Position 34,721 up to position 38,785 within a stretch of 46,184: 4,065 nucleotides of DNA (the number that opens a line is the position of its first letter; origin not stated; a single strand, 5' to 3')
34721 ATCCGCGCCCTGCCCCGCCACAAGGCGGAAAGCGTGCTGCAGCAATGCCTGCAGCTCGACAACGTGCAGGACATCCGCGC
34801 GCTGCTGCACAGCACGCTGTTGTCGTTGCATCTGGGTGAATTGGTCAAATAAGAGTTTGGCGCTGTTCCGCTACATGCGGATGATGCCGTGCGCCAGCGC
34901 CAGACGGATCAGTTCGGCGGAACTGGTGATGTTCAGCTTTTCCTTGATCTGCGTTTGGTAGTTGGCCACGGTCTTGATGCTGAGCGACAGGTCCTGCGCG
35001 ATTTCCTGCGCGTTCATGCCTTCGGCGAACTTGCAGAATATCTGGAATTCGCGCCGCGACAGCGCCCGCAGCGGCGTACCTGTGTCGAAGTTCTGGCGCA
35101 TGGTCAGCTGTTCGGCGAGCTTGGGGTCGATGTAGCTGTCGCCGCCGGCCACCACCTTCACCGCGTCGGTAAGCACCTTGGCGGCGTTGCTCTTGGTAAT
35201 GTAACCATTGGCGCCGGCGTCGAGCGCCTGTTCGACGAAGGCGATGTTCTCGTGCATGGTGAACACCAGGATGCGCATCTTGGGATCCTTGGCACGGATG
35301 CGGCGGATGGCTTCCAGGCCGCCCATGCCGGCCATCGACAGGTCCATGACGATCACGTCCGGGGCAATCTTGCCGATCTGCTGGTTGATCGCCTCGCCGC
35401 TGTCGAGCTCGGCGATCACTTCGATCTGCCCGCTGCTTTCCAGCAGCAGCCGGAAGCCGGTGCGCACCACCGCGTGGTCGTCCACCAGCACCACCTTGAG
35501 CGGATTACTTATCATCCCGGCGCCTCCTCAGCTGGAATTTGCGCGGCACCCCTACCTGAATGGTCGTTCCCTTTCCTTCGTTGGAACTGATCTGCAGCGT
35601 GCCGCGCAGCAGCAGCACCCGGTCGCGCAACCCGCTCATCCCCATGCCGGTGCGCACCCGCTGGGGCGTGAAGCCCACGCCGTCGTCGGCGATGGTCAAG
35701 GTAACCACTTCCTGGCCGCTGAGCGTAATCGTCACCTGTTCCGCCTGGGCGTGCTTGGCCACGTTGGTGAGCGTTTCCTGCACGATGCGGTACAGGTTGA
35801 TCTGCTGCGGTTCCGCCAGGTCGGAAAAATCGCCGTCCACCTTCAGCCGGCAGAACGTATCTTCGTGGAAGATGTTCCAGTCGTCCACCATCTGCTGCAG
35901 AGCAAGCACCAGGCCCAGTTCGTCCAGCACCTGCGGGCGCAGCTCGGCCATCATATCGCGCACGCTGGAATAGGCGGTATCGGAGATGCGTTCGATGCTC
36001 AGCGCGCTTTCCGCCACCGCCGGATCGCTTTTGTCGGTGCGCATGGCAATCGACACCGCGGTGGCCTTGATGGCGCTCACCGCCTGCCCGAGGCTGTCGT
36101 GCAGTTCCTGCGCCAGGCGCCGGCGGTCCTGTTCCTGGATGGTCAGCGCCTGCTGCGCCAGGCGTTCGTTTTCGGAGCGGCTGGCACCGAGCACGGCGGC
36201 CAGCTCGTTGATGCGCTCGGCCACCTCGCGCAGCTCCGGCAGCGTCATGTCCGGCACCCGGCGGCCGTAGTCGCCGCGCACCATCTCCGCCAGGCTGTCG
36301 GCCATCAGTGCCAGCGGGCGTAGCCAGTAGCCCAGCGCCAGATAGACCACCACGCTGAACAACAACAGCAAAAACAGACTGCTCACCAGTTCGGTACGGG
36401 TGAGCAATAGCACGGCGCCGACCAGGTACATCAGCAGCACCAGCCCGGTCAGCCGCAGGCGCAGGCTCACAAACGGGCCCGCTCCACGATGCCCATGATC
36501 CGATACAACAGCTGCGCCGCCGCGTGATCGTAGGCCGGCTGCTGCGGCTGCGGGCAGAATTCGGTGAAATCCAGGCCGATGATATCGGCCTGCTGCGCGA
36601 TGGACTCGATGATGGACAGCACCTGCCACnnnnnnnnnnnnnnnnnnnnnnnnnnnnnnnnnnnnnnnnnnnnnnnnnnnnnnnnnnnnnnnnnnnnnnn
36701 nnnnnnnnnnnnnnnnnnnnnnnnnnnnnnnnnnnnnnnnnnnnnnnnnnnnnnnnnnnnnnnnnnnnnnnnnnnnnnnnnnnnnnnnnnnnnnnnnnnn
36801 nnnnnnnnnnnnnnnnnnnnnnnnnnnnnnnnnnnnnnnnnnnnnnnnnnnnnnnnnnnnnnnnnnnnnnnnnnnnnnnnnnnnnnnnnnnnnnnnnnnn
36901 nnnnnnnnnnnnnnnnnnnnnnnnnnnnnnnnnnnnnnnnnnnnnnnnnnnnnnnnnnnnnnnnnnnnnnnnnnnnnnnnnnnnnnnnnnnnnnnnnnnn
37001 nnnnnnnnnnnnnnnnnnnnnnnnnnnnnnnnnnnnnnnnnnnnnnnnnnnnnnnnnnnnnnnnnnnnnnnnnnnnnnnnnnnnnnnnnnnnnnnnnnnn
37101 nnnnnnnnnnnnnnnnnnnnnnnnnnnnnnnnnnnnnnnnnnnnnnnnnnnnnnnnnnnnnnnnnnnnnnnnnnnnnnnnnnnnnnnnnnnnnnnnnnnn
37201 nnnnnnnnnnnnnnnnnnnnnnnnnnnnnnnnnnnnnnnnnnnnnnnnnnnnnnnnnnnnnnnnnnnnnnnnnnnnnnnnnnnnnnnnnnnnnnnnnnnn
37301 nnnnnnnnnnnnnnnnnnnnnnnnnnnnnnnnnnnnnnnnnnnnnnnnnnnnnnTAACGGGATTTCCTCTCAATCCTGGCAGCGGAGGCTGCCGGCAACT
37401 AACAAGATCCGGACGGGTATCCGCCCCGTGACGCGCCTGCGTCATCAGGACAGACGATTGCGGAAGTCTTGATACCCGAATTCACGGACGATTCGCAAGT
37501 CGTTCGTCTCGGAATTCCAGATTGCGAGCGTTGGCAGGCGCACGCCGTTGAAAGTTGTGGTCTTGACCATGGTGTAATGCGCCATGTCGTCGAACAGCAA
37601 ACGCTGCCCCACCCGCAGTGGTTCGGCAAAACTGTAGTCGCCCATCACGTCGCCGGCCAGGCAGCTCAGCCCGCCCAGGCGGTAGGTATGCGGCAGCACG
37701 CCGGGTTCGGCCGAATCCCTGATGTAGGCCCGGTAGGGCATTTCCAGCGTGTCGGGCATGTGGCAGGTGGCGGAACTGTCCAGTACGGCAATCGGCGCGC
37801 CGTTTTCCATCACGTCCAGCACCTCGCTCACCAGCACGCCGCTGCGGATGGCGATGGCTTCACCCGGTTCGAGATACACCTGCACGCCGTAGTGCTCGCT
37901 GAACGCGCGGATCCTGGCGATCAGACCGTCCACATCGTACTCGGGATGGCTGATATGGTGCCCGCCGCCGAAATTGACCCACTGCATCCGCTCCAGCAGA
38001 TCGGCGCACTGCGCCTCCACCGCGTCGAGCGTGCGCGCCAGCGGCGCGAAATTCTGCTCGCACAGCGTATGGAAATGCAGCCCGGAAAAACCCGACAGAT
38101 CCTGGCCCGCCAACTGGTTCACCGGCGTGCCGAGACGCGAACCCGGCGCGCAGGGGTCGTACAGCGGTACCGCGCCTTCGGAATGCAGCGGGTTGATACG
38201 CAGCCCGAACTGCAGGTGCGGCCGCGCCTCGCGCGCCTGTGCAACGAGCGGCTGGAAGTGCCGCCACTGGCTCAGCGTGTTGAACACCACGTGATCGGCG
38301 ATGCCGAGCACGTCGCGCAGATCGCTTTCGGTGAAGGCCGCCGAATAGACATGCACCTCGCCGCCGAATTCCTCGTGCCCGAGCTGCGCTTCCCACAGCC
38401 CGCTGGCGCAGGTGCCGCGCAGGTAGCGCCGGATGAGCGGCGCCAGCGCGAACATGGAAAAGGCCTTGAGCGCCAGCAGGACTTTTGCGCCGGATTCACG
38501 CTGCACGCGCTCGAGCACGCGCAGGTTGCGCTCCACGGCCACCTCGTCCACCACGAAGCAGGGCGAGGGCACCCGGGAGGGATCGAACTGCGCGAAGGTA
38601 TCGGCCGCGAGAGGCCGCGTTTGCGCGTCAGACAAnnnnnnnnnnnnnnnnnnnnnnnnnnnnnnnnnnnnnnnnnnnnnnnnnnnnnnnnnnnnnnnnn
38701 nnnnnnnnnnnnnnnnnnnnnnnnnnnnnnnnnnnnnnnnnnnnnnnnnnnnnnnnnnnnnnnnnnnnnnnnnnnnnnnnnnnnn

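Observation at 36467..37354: Arginase-fold protein keeps every Asp metal ligand but has replaced all three hallmark histidines (H to G, H to Q, H to E)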

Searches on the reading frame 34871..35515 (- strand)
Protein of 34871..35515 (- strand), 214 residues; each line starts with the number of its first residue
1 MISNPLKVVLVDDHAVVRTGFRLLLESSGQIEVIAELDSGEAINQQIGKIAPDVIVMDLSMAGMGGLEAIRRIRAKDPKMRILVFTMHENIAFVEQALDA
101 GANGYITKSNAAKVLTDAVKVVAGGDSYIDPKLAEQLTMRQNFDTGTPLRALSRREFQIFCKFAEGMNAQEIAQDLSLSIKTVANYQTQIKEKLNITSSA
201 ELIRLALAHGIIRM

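Call 3: search_protein_families(library=pfam, proteins=[window:34871-35515:-], max_evalue=0.01)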
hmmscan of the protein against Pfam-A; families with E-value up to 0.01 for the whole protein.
window:34871-35515:- (214 aa): 4 families
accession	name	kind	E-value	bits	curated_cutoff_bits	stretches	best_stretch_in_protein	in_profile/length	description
PF00072.30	Response_reg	-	3.2e-28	98.5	30.2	1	8-120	1-111/111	Response regulator receiver domain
PF00196.25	GerE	-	5e-15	55.3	23.5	1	151-206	2-57/57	Bacterial regulatory proteins, luxR family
PF08281.18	Sigma70_r4_2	-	0.00016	21.6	25.7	1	149-194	8-54/54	Sigma-70, region 4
PF12683.13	DUF3798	-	0.0018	18.2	24.6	1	45-103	49-109/271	Protein of unknown function (DUF3798)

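Call 4: search_protein_families(library=ncbifam, proteins=[window:34871-35515:-], max_evalue=0.01)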
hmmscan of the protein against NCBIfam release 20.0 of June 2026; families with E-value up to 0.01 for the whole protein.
window:34871-35515:- (214 aa): 109 families (the best 25 are shown)
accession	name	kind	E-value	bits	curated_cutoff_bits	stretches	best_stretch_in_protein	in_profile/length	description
NF007018.1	PRK09483.1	equivalog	3.1e-50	170.8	280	1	7-212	3-209/217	UvrY/SirA/GacA family response regulator transcription factor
NF011896.0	PRK15369.1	equivalog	1.6e-44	152.1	242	1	6-209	4-207/211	two component system response regulator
NF052445.1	RespRegMctR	equivalog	2.2e-44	151.3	300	1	6-211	2-204/205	two-component system response regulator MctR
NF047785.1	respo_reg_MadR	equivalog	4.7e-35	120.8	300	1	6-212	1-209/209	MadR family response regulator transcription factor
NF007685.0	PRK10360.1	equivalog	3.7e-34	118.2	258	1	7-204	3-190/196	response regulator transcription factor UhpA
NF007708.0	PRK10403.1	equivalog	2.7e-33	115.3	343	1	4-199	5-201/215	nitrate/nitrite response regulator protein NarP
NF007935.0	PRK10651.1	equivalog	4.9e-33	114.1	250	1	4-201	5-205/216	two-component system response regulator NarL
NF007403.0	PRK09935.1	equivalog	7.5e-30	104.1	271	1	5-211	3-209/210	fimbria biosynthesis transcriptional regulator FimZ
NF007419.0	PRK09958.1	equivalog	1.1e-28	100.3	251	1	8-206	3-198/204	acid-sensing system DNA-binding response regulator EvgA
NF006900.1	PRK09390.1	equivalog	1.2e-26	93.5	255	1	6-210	5-201/203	response regulator FixJ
NF008098.0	PRK10840.1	equivalog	3.6e-25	88.7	235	1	4-198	2-197/216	response regulator transcription factor RcsB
NF041830.1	RR_TF_ErdR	exception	2.3e-20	73.3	390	1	7-199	3-198/213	response regulator transcription factor ErdR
NF001965.0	PRK00742.1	subfamily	2.9e-19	69.5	293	1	5-112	3-111/357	chemotaxis-specific protein-glutamate methyltransferase CheB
NF041367.1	CheY_Halo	equivalog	5.9e-17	62.1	200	1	8-120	1-111/114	chemotaxis protein CheY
NF040749.1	tetrathio_RR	equivalog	3.7e-16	59.4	290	1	8-204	2-186/191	tetrathionate respiration response regulator TtrR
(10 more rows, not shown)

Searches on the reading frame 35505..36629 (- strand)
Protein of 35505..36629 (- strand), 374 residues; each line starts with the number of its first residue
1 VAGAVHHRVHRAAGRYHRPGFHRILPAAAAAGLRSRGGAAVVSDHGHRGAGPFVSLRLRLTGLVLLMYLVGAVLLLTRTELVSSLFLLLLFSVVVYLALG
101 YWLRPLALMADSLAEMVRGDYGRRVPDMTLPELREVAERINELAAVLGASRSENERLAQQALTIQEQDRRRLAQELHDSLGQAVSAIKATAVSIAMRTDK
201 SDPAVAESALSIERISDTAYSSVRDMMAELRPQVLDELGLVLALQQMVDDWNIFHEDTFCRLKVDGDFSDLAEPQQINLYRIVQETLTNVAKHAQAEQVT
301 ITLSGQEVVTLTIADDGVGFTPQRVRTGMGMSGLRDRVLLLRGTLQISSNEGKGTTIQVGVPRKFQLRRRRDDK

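Call 3: search_protein_families(library=pfam, proteins=[window:35505-36629:-], max_evalue=0.01)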
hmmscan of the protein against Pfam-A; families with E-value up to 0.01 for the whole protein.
window:35505-36629:- (374 aa): 6 families
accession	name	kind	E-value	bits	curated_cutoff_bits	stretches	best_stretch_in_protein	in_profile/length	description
PF02518.31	HATPase_c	-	9.2e-15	55.5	26.4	1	276-363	3-109/111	Histidine kinase-, DNA gyrase B-, and HSP90-like ATPase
PF07730.19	HisKA_3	-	1.3e-14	54.9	24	1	169-235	2-68/68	Histidine kinase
PF00672.30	HAMP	-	2.6e-05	24.9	25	1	101-147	5-51/53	HAMP domain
PF13581.12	HATPase_c_2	-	0.00029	21.3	27.4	1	281-324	34-83/127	Histidine kinase-like ATPase domain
PF20969.2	MASE11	-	0.0037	17.6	27.3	1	54-117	57-120/168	MASE11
PF13589.12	HATPase_c_3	-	0.0075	16.7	25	0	282-331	6-56/137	Histidine kinase-, DNA gyrase B-, and HSP90-like ATPase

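Call 4: search_protein_families(library=ncbifam, proteins=[window:35505-36629:-], max_evalue=0.01)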
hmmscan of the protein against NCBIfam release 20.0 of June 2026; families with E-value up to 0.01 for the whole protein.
window:35505-36629:- (374 aa): 18 families
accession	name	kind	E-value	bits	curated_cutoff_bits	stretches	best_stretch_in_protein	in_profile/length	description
NF008649.0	PRK11644.1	equivalog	2.6e-54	184.8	408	1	138-364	273-497/499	signal transduction histidine-protein kinase/phosphatase UhpB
NF052443.1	SensHisKinMctS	equivalog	4.1e-36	124.3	700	1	155-368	237-453/457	two-component system sensor histidine kinase MctS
NF052531.1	Strep_LiaS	equivalog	2.5e-28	99.3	450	1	108-362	74-326/328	envelope stress sensor histidine kinase LiaS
NF008184.0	PRK10935.1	equivalog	4.6e-27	94.9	553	1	140-364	335-560/565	nitrate/nitrite two-component system sensor histidine kinase NarQ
NF007896.0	PRK10600.1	equivalog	6.2e-26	91.2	578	1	140-360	366-582/598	nitrate/nitrite two-component system sensor histidine kinase NarX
NF047786.1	his_kin_MadS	equivalog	4.4e-19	68.9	500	1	133-336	201-395/434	MadS family sensor histidine kinase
NF047322.1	HK_morpho_MacS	equivalog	2.7e-11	43.3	300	1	149-362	163-367/367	MacS family sensor histidine kinase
NF040691.1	MtrAB_MtrB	equivalog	5.7e-10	38.8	450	1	75-364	185-493/507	MtrAB system histidine kinase MtrB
NF033092.0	HK_WalK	equivalog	1.9e-06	26.8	725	0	89-156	187-255/594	cell wall metabolism sensor histidine kinase WalK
NF046044.1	PnpS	equivalog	0.00028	20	400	0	327-362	355-390/390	two-component system histidine kinase PnpS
NF041210.1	his_kin_PieS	equivalog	0.00061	18.9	850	0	85-158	169-247/474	two component system sensor histidine kinase PieS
NF007898.0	PRK10604.1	equivalog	0.00065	19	478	1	235-324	277-365/433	two-component system sensor histidine kinase RstB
NF012163.2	BaeS_SmeS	equivalog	0.00095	18.2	500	1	80-151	166-237/457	sensor histidine kinase efflux regulator BaeS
NF007423.1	PRK09966.1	equivalog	0.0013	17.7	325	1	62-162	139-240/390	diguanylate cyclase DgcN/YfiN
NF051872.1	HisKinPhyk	equivalog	0.0017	17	750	1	277-359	450-534/537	sensor histidine kinase PhyK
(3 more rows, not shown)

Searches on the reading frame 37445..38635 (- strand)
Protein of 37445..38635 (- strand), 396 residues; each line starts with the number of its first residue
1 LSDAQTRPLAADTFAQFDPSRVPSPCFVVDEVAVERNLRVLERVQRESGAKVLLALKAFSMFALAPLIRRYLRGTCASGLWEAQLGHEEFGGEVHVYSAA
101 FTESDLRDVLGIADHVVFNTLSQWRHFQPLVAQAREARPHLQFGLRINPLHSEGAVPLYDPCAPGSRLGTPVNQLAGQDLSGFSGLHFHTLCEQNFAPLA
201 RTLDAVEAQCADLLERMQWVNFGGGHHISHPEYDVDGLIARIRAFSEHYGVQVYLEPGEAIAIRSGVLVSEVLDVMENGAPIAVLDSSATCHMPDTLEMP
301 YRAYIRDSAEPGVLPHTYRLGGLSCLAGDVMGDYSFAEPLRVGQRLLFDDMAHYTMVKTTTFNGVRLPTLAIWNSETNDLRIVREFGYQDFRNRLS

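Call 3: search_protein_families(library=pfam, proteins=[window:37445-38635:-], max_evalue=0.01)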
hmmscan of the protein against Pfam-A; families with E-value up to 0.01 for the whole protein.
window:37445-38635:- (396 aa): 1 family
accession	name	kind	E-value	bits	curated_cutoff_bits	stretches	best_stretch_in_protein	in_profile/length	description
PF00278.28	Orn_DAP_Arg_deC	-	3.5e-10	40.4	23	1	98-351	5-94/95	Pyridoxal-dependent decarboxylase, C-terminal sheet domain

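Call 4: search_protein_families(library=ncbifam, proteins=[window:37445-38635:-], max_evalue=0.01)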
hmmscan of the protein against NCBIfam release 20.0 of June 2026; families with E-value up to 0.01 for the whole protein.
window:37445-38635:- (396 aa): 4 families
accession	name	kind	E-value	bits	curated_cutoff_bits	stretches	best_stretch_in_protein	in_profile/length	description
TIGR01047.1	nspC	equivalog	2.6e-143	477.1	409.05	1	22-395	1-380/380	carboxynorspermidine decarboxylase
TIGR01048.1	lysA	equivalog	1.9e-07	30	297.9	1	24-380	25-402/417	diaminopimelate decarboxylase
NF006515.0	PRK08961.1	equivalog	0.00019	19.5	802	1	184-364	664-850/861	bifunctional aspartate kinase/diaminopimelate decarboxylase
NF041039.1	FslC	exception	0.00036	19.5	500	0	255-366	287-397/418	rhizoferrin biosystnesis N-citrylornithine decarboxylase FslC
